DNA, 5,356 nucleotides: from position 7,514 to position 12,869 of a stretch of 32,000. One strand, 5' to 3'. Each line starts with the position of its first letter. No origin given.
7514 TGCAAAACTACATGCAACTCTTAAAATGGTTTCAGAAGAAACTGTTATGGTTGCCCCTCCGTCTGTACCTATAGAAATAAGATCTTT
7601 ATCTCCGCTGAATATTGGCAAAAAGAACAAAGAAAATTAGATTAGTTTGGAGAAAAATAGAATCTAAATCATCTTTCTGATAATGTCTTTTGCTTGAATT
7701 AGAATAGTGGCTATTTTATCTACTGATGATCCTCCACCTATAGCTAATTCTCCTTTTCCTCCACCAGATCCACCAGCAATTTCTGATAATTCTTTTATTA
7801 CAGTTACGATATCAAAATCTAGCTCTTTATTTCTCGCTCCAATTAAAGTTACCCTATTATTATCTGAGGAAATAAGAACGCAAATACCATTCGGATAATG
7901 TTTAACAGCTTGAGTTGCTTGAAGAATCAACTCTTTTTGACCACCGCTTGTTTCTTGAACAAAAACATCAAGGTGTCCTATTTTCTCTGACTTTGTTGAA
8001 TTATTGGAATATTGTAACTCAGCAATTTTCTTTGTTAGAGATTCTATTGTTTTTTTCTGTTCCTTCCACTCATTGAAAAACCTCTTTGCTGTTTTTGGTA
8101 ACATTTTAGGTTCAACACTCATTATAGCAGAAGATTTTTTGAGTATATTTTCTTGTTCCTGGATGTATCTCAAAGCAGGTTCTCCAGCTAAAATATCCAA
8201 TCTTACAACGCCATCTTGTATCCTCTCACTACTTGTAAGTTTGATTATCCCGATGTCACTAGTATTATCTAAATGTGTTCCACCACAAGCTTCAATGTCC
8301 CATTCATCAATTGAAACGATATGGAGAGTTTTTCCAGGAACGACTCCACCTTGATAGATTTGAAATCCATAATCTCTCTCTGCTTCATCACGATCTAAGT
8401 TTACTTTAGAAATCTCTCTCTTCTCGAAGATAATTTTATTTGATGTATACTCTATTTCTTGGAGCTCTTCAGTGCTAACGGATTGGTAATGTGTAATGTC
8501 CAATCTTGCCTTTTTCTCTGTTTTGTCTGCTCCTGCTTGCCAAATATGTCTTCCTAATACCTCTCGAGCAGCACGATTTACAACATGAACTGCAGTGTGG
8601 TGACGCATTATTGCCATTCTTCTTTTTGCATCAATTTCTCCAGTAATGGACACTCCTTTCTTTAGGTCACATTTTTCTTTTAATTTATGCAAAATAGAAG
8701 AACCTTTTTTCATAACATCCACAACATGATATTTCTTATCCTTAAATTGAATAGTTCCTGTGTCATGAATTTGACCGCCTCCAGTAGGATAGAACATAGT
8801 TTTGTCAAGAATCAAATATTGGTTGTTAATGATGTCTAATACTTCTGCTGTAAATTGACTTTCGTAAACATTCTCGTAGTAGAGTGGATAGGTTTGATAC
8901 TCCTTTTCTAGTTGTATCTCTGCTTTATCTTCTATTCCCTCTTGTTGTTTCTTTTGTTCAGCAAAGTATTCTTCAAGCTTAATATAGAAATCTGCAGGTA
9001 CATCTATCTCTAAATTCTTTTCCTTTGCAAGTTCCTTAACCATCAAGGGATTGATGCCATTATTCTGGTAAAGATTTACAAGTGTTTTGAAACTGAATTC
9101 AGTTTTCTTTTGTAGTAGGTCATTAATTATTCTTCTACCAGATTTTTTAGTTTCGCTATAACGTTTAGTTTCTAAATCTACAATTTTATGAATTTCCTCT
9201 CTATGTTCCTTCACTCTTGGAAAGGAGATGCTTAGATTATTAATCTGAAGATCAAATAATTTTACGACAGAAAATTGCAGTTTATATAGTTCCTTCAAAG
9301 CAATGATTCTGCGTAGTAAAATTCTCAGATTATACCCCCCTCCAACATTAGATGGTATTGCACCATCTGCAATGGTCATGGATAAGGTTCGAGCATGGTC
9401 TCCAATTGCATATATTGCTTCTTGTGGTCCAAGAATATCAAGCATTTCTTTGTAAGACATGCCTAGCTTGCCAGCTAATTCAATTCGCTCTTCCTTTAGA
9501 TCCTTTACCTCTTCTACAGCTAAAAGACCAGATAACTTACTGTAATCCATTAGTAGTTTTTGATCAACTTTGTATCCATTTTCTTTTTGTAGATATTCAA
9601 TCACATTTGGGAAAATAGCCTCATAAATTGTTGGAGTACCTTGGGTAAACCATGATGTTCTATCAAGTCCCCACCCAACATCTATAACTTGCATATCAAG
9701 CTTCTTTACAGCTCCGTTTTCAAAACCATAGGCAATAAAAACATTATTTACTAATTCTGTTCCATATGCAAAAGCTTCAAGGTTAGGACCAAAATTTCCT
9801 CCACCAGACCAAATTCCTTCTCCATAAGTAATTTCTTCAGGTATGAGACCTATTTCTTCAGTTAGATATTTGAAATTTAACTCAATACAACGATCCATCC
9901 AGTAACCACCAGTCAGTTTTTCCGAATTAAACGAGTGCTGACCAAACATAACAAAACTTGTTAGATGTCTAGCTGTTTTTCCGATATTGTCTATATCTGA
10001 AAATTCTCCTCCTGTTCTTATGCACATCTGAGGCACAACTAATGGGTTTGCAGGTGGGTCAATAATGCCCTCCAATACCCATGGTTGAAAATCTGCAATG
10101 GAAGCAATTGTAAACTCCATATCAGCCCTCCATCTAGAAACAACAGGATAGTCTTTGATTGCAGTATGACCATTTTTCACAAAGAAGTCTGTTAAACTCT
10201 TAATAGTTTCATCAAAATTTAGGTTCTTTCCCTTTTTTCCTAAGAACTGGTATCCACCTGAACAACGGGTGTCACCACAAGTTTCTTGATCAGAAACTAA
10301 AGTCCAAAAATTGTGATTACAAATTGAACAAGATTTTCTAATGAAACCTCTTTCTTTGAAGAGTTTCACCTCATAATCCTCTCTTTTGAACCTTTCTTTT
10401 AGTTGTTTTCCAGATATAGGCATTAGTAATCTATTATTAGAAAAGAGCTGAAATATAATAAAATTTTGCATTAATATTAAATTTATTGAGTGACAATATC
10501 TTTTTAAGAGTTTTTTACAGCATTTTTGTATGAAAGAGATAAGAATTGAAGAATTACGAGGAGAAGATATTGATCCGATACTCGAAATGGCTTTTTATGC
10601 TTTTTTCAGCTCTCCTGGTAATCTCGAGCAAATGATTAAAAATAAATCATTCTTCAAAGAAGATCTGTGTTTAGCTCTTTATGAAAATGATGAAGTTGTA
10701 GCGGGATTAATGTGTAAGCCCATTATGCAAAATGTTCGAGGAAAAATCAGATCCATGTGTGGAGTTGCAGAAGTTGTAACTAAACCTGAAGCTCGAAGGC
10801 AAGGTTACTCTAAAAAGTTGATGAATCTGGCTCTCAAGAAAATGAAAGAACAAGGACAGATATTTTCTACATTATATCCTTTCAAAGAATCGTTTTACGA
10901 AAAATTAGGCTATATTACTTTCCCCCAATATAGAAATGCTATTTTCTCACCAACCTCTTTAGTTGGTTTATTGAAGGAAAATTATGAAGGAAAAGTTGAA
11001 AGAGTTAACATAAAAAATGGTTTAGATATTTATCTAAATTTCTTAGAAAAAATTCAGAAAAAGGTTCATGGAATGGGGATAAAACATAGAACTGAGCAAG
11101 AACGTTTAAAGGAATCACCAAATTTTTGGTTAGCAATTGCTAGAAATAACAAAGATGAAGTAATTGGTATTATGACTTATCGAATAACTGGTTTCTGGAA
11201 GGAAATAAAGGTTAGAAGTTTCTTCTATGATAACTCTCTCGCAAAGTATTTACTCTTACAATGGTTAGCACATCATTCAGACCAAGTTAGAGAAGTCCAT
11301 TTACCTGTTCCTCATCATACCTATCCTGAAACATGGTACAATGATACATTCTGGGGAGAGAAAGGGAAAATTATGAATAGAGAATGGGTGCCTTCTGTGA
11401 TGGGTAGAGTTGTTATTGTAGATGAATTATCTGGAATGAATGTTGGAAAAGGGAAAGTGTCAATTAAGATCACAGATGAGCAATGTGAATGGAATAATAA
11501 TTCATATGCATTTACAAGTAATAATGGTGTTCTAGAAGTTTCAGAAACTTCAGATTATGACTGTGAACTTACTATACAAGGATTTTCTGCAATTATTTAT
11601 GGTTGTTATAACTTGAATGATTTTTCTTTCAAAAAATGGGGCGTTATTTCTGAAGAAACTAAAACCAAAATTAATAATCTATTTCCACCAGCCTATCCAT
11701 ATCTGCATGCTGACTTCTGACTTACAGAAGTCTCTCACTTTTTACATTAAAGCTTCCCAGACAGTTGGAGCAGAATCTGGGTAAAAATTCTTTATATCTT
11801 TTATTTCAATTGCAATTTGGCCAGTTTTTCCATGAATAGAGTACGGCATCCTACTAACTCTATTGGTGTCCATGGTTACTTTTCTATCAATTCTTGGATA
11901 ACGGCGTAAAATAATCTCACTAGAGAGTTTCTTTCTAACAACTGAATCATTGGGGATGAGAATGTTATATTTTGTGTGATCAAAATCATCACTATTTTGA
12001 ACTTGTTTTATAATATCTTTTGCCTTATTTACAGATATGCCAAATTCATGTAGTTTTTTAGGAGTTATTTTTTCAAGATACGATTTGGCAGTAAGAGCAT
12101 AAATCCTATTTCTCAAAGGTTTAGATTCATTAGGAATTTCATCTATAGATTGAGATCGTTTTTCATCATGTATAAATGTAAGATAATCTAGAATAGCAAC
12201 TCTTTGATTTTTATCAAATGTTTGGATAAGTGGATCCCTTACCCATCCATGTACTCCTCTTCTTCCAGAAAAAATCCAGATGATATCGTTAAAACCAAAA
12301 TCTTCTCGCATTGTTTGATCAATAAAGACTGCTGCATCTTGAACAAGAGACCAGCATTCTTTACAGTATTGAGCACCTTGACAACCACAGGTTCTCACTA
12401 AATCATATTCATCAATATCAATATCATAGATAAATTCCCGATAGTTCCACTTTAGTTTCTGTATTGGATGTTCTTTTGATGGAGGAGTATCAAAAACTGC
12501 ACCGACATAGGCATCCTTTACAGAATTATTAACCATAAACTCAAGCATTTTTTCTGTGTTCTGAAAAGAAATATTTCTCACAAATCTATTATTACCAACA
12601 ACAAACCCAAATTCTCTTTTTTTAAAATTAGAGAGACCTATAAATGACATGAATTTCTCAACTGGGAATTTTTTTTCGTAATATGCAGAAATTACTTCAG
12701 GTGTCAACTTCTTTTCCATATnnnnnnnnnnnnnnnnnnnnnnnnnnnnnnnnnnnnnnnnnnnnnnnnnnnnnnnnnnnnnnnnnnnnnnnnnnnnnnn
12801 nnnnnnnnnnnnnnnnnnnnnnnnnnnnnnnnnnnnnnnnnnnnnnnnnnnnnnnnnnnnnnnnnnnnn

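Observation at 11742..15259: dinB-priL-priS operon: a translesion polymerase apparently co-transcribed with the primase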

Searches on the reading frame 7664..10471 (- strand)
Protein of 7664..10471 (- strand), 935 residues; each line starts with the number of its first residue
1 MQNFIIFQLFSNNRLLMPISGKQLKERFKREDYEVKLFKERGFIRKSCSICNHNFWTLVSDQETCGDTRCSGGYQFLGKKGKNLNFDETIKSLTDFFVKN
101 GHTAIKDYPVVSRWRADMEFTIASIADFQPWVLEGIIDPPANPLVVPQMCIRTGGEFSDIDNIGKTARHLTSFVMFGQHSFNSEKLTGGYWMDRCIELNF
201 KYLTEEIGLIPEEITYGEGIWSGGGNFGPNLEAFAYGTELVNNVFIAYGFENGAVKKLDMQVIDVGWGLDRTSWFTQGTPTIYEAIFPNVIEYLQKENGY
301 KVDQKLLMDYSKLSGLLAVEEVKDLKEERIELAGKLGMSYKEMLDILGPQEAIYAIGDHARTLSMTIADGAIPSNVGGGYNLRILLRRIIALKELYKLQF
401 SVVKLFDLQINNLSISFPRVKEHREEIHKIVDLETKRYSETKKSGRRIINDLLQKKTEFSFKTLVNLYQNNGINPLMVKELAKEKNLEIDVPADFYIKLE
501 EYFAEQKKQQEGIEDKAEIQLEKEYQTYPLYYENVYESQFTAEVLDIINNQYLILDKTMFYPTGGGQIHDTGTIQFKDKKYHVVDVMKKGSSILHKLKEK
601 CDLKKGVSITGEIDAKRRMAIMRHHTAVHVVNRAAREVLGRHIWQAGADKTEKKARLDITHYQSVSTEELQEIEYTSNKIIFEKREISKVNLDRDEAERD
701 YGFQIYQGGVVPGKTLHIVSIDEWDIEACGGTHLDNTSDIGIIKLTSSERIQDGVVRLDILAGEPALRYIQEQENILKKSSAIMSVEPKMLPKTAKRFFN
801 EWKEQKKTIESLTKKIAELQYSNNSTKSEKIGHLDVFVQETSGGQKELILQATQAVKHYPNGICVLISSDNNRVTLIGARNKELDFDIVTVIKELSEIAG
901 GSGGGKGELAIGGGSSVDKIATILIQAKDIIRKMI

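Call 3: search_protein_families(library=pfam, proteins=[window:7664-10471:-])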
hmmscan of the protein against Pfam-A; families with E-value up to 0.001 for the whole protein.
window:7664-10471:- (935 aa): 3 families
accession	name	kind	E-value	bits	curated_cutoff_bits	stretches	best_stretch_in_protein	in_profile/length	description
PF01411.24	tRNA-synt_2c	-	4.4e-103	346.2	30.3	1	95-617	8-552/552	tRNA synthetases class II (A)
PF07973.19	tRNA_SAD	-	1.9e-14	53.8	24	1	718-758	3-43/44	Threonyl and Alanyl tRNA synthetase second additional domain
PF02272.25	DHHA1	-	5.4e-07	30.4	25.9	1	852-932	22-101/102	DHHA1 domain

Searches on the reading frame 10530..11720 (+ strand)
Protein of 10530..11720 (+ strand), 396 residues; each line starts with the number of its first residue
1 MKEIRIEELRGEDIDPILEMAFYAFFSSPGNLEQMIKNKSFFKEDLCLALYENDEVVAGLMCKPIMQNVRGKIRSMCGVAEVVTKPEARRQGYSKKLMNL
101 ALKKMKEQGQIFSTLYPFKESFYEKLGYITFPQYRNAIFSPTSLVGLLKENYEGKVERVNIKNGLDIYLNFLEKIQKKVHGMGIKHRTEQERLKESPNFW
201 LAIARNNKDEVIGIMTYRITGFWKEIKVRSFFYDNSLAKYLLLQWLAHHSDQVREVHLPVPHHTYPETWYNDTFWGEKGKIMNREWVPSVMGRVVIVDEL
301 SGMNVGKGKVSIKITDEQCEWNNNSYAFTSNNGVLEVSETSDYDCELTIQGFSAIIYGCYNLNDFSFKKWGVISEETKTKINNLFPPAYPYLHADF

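Call 3: search_protein_families(library=pfam, proteins=[window:10530-11720:+])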
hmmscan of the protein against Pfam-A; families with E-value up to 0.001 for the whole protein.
window:10530-11720:+ (396 aa): 6 families
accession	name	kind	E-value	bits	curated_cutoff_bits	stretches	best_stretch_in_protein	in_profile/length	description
PF13527.13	Acetyltransf_9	-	1.5e-24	86.9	25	1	6-128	2-124/127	Acetyltransferase (GNAT) domain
PF00583.31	Acetyltransf_1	-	1.2e-10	42.1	20.7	1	41-128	29-116/116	Acetyltransferase (GNAT) family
PF13508.13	Acetyltransf_7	-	1.4e-09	38.6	27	1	46-129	4-83/84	Acetyltransferase (GNAT) domain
PF13530.11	SCP2_2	-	1.3e-07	32.6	23.2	1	307-392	15-104/105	Sterol carrier protein domain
PF13673.13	Acetyltransf_10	-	1e-05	26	23.6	1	26-130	16-109/128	Acetyltransferase (GNAT) domain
PF17668.7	Acetyltransf_17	-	0.00018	22.6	25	1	197-262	23-89/114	Acetyltransferase (GNAT) domain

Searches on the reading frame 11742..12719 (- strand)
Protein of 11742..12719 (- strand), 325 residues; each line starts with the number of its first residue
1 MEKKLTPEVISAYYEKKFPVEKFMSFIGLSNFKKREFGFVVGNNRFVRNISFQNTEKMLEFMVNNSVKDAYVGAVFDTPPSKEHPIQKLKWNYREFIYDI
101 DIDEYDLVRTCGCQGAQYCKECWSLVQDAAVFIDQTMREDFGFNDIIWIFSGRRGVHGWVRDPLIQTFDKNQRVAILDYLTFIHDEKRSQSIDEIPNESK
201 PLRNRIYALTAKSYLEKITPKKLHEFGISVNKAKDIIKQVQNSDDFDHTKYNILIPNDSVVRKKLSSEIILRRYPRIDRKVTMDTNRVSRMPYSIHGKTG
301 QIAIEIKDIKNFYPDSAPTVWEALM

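Call 3: search_protein_families(library=pfam, proteins=[window:11742-12719:-])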
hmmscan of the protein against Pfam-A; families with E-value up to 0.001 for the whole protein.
window:11742-12719:- (325 aa): 1 family
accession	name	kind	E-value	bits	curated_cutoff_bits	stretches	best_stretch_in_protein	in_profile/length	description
PF01896.25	DNA_primase_S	-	6.3e-33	114.9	26.8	1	99-306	2-161/163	DNA primase small subunit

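Call 26: search_solved_structures(query=window:11742-12719:-)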
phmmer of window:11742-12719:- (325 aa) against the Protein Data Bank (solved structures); distinct sequences matched with E-value up to 0.001: 21.
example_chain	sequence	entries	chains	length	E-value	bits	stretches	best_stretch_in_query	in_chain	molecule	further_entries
8g9f_D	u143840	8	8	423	8.9e-39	137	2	6-208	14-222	DNA primase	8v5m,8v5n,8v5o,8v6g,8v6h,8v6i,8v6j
7uy8_C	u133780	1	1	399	1.4e-38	136.4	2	3-190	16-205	DNA primase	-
4lik_A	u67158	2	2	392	5.8e-38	134.4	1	6-320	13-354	DNA primase small subunit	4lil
4bpu_A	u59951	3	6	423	5.9e-38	134.3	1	6-320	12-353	DNA PRIMASE SMALL SUBUNIT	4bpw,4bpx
6r4s_A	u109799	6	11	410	6.5e-38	134.2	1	6-320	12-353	DNA primase small subunit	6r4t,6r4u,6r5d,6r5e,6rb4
8vy3_A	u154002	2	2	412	6.7e-38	134.1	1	6-320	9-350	DNA primase small subunit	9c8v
4rr2_A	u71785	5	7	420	7.2e-38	134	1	6-320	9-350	DNA primase small subunit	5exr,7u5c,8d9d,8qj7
8d0b_D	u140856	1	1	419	7.2e-38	134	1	6-320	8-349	DNA primase small subunit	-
4mhq_A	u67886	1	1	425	7.5e-38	134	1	6-320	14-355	DNA primase small subunit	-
8d0k_D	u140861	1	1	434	8.2e-38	133.9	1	6-320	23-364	DNA primase small subunit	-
7opl_C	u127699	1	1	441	8.6e-38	133.8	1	6-320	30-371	DNA primase small subunit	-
8b9d_O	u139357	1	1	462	1e-37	133.5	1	6-320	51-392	DNA primase small subunit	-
4lim_A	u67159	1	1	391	1.2e-36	130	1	13-188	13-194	DNA primase small subunit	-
8foc_A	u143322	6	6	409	1.4e-36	129.8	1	13-188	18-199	DNA primase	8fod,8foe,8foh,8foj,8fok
4mm2_A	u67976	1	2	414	1.5e-36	129.7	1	13-188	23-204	DNA primase small subunit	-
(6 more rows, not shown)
